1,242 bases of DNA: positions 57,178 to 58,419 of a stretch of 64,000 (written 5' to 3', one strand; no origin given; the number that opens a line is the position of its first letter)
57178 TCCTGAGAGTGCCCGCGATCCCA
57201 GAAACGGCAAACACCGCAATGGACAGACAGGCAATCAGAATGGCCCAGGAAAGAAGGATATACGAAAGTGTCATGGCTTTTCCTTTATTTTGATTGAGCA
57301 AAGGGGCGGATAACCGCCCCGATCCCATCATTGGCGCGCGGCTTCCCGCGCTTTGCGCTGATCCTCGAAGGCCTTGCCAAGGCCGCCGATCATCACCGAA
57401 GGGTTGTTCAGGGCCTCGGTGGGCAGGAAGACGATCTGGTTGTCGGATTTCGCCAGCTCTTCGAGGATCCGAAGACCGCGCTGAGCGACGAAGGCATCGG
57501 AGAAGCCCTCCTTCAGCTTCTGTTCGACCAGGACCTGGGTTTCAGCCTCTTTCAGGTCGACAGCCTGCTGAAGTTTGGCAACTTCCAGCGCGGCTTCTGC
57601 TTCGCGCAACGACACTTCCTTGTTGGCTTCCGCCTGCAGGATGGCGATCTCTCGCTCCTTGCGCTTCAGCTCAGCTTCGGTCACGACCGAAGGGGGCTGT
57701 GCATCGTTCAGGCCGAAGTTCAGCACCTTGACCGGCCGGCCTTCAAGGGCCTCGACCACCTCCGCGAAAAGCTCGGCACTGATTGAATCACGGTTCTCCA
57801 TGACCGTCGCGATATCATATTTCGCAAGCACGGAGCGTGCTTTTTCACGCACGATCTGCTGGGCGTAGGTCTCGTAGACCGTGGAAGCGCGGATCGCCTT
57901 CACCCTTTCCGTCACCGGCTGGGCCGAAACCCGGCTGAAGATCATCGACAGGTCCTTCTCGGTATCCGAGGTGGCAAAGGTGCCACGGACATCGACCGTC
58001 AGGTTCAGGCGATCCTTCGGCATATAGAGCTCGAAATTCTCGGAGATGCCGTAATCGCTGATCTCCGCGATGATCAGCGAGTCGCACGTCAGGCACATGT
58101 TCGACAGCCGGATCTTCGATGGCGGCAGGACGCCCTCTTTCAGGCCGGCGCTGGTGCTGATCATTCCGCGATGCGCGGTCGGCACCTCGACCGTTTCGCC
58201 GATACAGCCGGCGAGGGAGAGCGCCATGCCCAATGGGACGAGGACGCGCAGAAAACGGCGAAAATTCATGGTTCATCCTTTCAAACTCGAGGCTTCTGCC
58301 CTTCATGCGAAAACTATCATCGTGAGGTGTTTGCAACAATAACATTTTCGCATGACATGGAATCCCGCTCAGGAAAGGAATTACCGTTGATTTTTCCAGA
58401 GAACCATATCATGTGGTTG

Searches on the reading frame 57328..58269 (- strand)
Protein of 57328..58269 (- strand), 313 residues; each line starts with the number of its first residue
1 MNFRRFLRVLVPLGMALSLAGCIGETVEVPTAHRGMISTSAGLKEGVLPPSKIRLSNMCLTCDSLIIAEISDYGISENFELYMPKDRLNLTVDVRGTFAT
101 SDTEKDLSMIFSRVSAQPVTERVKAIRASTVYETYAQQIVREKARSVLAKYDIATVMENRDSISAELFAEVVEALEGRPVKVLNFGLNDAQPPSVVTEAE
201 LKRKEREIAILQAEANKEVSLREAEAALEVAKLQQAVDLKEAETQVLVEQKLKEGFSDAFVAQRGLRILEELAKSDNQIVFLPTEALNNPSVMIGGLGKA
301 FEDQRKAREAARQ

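Call 18: search_protein_families(library=pfam, proteins=[window:57328-58269:-], max_evalue=0.01)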
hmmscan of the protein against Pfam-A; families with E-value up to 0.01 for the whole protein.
window:57328-58269:- (313 aa): 1 family
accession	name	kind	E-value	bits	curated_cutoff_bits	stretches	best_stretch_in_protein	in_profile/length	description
PF01145.31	Band_7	-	1.3e-10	42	23.6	1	83-217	53-171/176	SPFH domain / Band 7 family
